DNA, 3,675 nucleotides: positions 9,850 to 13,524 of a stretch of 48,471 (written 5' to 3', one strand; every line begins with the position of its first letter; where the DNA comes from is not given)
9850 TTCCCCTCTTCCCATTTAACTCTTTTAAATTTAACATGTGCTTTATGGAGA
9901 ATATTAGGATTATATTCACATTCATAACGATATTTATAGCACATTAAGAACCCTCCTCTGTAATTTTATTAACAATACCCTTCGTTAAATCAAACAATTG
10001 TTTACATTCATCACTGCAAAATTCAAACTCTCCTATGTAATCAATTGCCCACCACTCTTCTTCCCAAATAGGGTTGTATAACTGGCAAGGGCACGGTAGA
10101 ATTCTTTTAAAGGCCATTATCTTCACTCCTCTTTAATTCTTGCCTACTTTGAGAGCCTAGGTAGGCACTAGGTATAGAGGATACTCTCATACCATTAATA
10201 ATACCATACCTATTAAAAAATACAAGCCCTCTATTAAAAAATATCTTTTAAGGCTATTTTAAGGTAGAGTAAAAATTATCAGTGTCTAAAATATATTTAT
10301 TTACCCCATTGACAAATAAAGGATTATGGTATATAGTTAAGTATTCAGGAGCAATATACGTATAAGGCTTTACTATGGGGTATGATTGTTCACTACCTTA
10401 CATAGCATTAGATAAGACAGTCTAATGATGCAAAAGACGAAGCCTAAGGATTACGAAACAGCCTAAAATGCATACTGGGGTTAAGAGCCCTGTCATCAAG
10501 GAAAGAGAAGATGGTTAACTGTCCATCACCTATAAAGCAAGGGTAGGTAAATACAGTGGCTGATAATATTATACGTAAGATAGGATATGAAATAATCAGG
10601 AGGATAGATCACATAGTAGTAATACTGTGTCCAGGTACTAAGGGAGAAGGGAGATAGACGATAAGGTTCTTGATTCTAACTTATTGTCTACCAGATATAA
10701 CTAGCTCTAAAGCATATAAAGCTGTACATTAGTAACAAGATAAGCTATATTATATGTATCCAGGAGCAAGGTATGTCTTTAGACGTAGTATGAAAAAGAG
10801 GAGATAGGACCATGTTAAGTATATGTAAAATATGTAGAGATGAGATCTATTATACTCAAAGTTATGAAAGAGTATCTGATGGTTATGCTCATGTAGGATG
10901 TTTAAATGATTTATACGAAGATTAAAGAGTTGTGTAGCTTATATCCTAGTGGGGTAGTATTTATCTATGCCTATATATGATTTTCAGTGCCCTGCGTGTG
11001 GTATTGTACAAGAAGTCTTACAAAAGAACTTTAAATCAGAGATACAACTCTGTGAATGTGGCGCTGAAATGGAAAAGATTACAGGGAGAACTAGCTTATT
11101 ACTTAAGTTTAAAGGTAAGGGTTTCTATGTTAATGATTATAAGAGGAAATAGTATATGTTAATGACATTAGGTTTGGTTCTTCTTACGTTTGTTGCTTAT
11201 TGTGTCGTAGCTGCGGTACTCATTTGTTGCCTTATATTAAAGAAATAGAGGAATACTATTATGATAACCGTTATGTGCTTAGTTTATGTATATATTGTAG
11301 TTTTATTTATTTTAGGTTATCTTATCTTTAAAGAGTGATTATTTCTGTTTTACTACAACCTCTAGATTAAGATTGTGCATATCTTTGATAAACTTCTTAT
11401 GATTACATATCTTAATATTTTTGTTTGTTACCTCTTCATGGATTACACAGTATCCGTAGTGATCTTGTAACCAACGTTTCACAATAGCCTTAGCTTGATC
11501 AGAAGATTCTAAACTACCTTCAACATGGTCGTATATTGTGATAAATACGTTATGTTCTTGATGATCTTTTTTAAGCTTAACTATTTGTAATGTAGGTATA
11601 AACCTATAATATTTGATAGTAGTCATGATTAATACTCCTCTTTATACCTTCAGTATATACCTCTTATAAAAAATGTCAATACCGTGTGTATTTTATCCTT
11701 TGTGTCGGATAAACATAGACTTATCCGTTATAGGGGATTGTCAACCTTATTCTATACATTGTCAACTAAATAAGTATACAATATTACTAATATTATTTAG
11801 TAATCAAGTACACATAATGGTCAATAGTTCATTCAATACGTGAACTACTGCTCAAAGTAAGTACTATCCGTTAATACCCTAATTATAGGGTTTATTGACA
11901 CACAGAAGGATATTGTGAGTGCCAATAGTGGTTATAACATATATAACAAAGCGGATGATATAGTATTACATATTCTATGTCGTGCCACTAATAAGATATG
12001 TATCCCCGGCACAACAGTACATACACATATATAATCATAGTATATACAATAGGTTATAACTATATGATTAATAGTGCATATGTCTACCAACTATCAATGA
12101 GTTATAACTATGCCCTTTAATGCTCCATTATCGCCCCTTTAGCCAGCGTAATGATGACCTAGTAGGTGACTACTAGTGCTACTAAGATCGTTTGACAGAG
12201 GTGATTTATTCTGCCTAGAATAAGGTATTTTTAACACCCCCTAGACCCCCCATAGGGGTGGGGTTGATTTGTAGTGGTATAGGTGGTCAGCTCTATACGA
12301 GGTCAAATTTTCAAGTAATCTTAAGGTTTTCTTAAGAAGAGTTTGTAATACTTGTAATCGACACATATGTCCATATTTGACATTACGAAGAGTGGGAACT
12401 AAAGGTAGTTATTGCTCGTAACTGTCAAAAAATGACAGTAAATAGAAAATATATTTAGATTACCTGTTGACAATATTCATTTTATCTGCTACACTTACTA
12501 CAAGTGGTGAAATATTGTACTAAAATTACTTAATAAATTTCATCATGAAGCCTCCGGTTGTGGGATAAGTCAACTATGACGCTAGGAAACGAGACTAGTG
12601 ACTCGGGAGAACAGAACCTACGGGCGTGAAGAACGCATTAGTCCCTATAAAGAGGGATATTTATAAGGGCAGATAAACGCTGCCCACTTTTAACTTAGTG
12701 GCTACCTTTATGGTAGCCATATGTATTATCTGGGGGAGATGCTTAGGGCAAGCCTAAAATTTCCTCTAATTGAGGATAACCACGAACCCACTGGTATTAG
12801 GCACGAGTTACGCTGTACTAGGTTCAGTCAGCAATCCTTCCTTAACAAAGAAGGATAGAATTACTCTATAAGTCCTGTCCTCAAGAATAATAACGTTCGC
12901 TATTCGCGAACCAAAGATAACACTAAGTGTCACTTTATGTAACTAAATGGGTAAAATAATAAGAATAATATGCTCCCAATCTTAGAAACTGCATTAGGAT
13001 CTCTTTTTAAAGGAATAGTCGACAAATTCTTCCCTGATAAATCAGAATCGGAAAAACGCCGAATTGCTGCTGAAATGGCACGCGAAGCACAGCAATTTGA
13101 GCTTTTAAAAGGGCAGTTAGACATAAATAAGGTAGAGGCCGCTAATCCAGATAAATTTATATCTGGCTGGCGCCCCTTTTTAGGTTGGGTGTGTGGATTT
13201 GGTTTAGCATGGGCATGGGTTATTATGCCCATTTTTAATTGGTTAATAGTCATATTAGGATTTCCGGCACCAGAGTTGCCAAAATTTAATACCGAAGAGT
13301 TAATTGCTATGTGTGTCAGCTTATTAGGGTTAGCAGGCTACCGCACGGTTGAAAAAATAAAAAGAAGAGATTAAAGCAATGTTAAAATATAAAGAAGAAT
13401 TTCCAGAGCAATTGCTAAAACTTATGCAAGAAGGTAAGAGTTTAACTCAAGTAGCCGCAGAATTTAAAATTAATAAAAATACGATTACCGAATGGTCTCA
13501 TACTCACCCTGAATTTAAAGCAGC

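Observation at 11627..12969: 1.3-kb ORF-free, hairpin-dense, promoter-rich segment in front of the late operon: candidate structured RNAs or RNA-based antitermination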

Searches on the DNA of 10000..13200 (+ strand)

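Call 5: search_rna_families(source=window, start=10000, end=13200, threshold=evalue, max_evalue=10, show_alignments=3)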
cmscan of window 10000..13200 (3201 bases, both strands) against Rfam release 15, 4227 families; matches with E-value up to 10: 2.
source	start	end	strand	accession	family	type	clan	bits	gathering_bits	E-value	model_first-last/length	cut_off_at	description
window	10372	10442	+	RF01730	Termite-leu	Cis-reg;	-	16.5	51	4.9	1-78/78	no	Termite-leu RNA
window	12147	12190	+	RF00282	SNORD48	Gene; snRNA; snoRNA; CD-box;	-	14.3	36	8.4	1-63/63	no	Small nucleolar RNA SNORD48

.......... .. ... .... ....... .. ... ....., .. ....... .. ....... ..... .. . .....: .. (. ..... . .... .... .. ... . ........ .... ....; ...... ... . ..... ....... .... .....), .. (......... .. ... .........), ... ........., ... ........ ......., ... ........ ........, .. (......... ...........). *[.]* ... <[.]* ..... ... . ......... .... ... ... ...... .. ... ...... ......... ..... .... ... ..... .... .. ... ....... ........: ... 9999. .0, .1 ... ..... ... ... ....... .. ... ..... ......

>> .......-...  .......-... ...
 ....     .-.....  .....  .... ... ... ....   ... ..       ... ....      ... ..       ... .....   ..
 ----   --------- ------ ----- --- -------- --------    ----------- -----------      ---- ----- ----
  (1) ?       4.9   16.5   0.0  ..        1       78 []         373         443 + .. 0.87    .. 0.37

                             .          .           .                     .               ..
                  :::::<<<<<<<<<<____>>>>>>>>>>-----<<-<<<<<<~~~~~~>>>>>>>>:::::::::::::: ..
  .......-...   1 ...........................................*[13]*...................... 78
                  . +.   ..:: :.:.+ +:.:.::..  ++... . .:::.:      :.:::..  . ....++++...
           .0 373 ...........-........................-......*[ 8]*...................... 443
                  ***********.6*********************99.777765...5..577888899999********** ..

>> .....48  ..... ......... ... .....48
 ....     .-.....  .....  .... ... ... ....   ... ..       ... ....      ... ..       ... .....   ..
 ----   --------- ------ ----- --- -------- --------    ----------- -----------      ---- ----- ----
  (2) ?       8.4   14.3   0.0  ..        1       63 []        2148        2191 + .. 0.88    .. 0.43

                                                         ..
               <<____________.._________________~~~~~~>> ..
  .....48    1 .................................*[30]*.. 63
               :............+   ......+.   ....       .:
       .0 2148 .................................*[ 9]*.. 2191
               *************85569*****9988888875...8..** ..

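Call 9: search_dna_similar(query=window:11400-13200:+, collection=phages, mode=distant, max_rows=30)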
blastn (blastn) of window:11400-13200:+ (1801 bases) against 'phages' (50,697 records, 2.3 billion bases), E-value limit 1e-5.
No match.

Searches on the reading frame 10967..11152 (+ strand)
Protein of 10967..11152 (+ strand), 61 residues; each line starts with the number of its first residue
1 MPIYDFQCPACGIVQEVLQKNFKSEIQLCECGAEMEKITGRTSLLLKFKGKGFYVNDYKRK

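Call 12: search_protein_families(library=phrogs, proteins=[window:10967-11152:+], max_evalue=0.001)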
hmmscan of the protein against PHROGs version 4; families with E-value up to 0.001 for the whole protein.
window:10967-11152:+ (61 aa): 0 families

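Call 13: search_protein_families(library=pfam, proteins=[window:10967-11152:+], max_evalue=0.01)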
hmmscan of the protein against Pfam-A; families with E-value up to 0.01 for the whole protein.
window:10967-11152:+ (61 aa): 1 family
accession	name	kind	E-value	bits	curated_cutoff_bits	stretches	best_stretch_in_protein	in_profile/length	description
PF09723.15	Zn_ribbon_8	-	6.9e-10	39.2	34.4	1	1-38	1-40/41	Zinc ribbon domain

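Call 83: search_solved_structures(query=window:10967-11152:+, max_evalue=1)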
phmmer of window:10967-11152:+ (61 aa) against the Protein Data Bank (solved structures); distinct sequences matched with E-value up to 1: 5.
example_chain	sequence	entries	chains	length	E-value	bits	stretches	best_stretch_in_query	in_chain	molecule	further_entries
5k2m_E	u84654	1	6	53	0.35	14.3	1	7-39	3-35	Probable lysine biosynthesis protein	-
5opt_S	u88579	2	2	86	0.43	14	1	4-46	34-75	40S ribosomal protein S27, putative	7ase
3wwl_A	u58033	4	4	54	0.44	14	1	7-40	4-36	Alpha-aminoadipate carrier protein LysW | OrfF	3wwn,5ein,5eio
9ua5_G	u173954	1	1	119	0.92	13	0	37-54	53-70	CTB011 Fab Heavy chain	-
3vpb_E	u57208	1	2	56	0.97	12.9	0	6-47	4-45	Alpha-aminoadipate carrier protein lysW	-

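Call 84: search_protein_families(library=ncbifam, proteins=[window:10967-11152:+], max_evalue=0.01)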
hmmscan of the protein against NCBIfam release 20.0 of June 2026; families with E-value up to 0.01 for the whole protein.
window:10967-11152:+ (61 aa): 2 families
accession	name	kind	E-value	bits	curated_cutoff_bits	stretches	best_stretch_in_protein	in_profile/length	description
TIGR02605.1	CxxC_CxxC_SSSS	subfamily_domain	2.6e-11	43.4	31.3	1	1-47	1-49/52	FmdB family zinc ribbon protein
NF053663.1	RPWMISH_prot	domain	0.00011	22.9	120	1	1-45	1-46/115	RPWMISH domain-containing protein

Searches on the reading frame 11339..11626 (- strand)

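Call 12: search_protein_families(library=phrogs, proteins=[window:11339-11626:-], max_evalue=0.001)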
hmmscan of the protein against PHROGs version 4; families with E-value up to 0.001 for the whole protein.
window:11339-11626:- (95 aa): 0 families

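Call 13: search_protein_families(library=pfam, proteins=[window:11339-11626:-], max_evalue=0.01)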
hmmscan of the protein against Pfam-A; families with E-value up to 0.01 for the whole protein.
window:11339-11626:- (95 aa): 1 family
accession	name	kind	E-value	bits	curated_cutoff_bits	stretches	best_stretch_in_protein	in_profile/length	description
PF13276.12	HTH_21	-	0.0085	16.7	28.1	0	46-95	7-59/60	HTH-like domain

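Call 84: search_protein_families(library=ncbifam, proteins=[window:11339-11626:-], max_evalue=0.01)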
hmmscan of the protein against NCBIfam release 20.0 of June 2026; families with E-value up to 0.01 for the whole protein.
window:11339-11626:- (95 aa): 0 families

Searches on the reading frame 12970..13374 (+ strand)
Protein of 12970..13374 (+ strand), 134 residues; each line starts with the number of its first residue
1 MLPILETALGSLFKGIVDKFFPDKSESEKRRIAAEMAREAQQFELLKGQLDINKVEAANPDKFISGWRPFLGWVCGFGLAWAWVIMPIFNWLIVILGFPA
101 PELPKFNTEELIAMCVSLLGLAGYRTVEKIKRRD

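Call 12: search_protein_families(library=phrogs, proteins=[window:12970-13374:+], max_evalue=0.001)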
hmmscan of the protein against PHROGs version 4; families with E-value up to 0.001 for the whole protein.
window:12970-13374:+ (134 aa): 1 family
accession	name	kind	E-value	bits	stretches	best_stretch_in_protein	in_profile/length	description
phrog_3427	-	lysis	1.6e-27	97.2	1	7-132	9-137/141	holin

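Call 13: search_protein_families(library=pfam, proteins=[window:12970-13374:+], max_evalue=0.01)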
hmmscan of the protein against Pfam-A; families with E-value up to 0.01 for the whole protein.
window:12970-13374:+ (134 aa): 1 family
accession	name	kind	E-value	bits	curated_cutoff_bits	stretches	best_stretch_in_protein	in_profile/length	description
PF11351.13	GTA_holin_3TM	-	8.7e-21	75.1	24.8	1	9-124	3-118/123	Holin of 3TMs, for gene-transfer release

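Call 14: find_related_loci(query=window:12970-13374:+, collection=viral_contigs, flank=6000)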
Query window:12970-13374:+ (134 aa) in viral_contigs; peptide patterns used: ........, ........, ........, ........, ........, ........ (x = any residue, [..] = any of these).
23 stretches matched a pattern; 13 encode a relative of the query (tblastn E <= 1e-3); 13 distinct loci.
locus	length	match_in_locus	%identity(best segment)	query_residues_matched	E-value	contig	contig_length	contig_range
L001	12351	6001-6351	41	7-131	3e-28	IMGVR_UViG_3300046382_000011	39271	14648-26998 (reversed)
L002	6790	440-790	41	7-131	3e-28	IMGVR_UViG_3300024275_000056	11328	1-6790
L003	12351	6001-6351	41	7-131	3e-28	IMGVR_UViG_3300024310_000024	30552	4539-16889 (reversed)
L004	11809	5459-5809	41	7-131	3e-28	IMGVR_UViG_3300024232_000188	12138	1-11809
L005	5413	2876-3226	38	7-131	2e-26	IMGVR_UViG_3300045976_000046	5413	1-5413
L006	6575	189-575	38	9-131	3e-23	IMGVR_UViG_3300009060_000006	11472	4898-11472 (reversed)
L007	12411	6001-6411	35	1-131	7e-23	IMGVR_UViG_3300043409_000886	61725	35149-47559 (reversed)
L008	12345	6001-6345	34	16-131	3e-22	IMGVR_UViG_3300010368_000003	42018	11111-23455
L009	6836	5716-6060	32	16-131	9e-22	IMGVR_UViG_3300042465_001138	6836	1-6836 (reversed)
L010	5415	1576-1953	41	7-134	1e-20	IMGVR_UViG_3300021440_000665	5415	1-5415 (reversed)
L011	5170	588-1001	33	1-131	2e-20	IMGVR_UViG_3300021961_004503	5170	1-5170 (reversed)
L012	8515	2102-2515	33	1-131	2e-20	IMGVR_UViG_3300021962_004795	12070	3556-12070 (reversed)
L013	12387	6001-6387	38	9-131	4e-23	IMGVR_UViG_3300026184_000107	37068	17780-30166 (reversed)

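Call 23: find_encoding_contigs(protein=window:12970-13374:+, flank=6000, max_places=10)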
Protein window:12970-13374:+ (134 aa): 18 contigs read that carry it; 5 places shown.
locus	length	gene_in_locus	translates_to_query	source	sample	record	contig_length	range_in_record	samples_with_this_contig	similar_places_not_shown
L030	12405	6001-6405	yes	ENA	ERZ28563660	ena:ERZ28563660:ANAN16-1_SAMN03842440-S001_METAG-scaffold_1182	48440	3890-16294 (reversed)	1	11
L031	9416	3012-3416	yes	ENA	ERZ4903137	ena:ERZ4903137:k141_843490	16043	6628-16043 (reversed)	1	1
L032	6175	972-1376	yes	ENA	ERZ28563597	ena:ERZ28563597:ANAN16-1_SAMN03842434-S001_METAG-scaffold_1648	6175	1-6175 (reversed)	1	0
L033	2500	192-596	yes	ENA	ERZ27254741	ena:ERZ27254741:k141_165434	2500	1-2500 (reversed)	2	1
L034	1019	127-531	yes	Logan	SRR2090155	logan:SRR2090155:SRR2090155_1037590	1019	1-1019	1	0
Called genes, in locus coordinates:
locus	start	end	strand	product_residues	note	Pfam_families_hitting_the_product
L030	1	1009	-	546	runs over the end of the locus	PF21268:Helic-prim_T7_N, PF13155:Toprim_2, PF03796:DnaB_C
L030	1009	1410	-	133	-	-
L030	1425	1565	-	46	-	-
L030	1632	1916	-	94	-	-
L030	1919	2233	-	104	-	-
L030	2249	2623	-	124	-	-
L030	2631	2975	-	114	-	-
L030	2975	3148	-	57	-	-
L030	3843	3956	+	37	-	-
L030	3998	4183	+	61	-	PF09723:Zn_ribbon_8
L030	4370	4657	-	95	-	-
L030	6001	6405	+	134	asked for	PF11351:GTA_holin_3TM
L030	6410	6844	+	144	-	-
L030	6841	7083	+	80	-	-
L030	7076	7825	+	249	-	PF03237:Terminase_6N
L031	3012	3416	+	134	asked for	PF11351:GTA_holin_3TM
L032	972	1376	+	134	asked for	PF11351:GTA_holin_3TM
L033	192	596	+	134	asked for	PF11351:GTA_holin_3TM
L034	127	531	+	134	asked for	PF11351:GTA_holin_3TM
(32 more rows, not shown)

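Call 25: find_homologous_proteins(query=window:12970-13374:+, max_evalue=1e-10)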
Query window:12970-13374:+ (134 aa): 594 proteins with E <= 1e-10 among 609 candidates; the best 120 are listed.
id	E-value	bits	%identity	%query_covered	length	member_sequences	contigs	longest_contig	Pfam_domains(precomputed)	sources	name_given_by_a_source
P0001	9.6e-85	299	100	100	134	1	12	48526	PF11351.14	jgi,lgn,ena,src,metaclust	metaclust:\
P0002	2.4e-57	211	72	98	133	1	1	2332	PF11351.14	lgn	-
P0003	2.3e-45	172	57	100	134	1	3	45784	PF11351.14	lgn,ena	-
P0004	1.2e-41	160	56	98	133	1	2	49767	PF11351.14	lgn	-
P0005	5.4e-30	122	46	93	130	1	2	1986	PF11351.14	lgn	-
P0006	1.1e-29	121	47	93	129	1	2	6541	PF11351.14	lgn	-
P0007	1.9e-29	120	48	93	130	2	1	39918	PF11351.14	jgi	jgi:hypothetical protein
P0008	5.2e-29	119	48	92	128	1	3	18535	PF11351.14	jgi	jgi:hypothetical protein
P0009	5.2e-29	119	50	92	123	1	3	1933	PF11351.14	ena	-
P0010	6.9e-29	118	50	92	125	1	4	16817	PF11351.14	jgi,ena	jgi:Holin of 3TMs, for gene-transfer release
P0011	7.7e-29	118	50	92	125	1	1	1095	PF11351.14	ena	-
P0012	9.7e-29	118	47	93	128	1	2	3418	PF11351.14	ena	-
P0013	1.1e-28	118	45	93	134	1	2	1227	PF11351.14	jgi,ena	jgi:hydroxyethylthiazole kinase-like sugar kinase family protein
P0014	1.1e-28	118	45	89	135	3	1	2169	PF11351.14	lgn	-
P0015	1.2e-28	118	46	93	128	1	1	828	PF11351.14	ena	-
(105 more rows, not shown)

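Call 26: find_encoding_contigs(protein=P0002, flank=10000, max_places=3)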
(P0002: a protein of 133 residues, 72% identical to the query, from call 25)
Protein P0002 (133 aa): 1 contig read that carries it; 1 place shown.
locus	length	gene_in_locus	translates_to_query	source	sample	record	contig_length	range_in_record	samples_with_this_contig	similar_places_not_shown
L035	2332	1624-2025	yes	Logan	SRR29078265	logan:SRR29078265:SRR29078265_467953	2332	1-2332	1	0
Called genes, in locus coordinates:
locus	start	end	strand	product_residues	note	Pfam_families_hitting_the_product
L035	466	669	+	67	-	PF09723:Zn_ribbon_8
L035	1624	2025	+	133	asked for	PF11351:GTA_holin_3TM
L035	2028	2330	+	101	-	?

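Call 27: find_encoding_contigs(protein=P0003, flank=10000, max_places=3)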
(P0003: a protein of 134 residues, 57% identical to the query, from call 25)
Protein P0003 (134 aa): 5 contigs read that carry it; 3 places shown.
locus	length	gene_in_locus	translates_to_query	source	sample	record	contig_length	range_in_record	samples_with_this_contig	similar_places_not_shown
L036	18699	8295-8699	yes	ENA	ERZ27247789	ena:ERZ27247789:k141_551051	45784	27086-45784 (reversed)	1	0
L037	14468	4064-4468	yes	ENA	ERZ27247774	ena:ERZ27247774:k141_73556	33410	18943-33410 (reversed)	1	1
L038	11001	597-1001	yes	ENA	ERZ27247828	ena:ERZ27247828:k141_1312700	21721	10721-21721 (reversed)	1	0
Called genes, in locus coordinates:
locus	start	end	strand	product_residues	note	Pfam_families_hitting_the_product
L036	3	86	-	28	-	?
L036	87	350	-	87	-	-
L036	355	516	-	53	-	-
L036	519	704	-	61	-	-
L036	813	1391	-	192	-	-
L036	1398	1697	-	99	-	PF00436:SSB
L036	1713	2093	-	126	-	-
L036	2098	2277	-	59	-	-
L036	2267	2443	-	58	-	-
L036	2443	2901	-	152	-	PF12796:Ank_2, PF13857:Ank_5 (faint), PF00023:Ank (faint), PF13606:Ank_3 (faint), PF13637:Ank_4, PF12796:Ank_2, PF13637:Ank_4 (weak)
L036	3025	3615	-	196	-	PF20530:DUF6745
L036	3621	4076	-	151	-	-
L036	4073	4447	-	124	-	-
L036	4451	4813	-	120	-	-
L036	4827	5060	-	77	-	PF26096:DUF8033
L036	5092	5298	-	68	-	-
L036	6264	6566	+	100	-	-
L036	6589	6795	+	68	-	-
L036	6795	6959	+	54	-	PF09723:Zn_ribbon_8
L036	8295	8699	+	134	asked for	PF11351:GTA_holin_3TM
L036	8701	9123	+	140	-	PF01527:HTH_Tnp_1 (weak), PF02796:HTH_7 (faint), PF13384:HTH_23, PF13518:HTH_28, PF13551:HTH_29 (weak)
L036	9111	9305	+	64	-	-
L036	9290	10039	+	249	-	PF03237:Terminase_6N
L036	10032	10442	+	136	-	-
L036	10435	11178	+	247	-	PF17289:Terminase_6C (weak)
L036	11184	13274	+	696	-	PF23899:SU10_portal (weak)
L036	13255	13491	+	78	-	-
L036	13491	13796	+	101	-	PF00166:Cpn10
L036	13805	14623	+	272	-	-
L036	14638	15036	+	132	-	-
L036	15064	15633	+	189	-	-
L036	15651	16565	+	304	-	PF25209:Phage_capsid_4, PF10124:Mu-like_gpT (weak)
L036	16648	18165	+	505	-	PF22842:Pel9A-like_beta_helix (weak)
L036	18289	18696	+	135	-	-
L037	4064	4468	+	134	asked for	PF11351:GTA_holin_3TM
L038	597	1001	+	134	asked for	PF11351:GTA_holin_3TM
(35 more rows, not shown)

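Call 28: find_encoding_contigs(protein=P0004, flank=10000, max_places=3)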
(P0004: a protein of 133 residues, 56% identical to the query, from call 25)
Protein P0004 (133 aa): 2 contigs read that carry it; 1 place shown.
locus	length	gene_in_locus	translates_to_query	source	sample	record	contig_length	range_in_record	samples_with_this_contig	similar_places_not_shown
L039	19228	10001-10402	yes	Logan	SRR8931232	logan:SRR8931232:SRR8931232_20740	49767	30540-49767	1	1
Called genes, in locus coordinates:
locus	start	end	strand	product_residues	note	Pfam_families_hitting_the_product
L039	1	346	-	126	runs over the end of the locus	-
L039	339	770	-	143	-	PF09643:YopX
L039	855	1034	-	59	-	-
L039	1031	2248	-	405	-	PF13481:AAA_25, PF03796:DnaB_C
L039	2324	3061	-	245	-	PF01751:Toprim (weak), PF13155:Toprim_2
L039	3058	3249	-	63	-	-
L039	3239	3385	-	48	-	-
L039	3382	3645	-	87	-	-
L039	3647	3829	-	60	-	-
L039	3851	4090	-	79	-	-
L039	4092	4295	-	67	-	-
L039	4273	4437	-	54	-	-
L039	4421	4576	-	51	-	-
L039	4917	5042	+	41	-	-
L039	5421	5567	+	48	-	-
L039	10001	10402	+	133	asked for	PF11351:GTA_holin_3TM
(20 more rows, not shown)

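Call 84: search_protein_families(library=ncbifam, proteins=[L036:6264-6566:+, L036:6589-6795:+], max_evalue=0.01)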
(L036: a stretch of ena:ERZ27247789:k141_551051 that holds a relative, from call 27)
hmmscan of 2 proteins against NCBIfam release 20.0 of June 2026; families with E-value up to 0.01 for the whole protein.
L036:6264-6566:+ (100 aa): 0 families

L036:6589-6795:+ (68 aa): 0 families
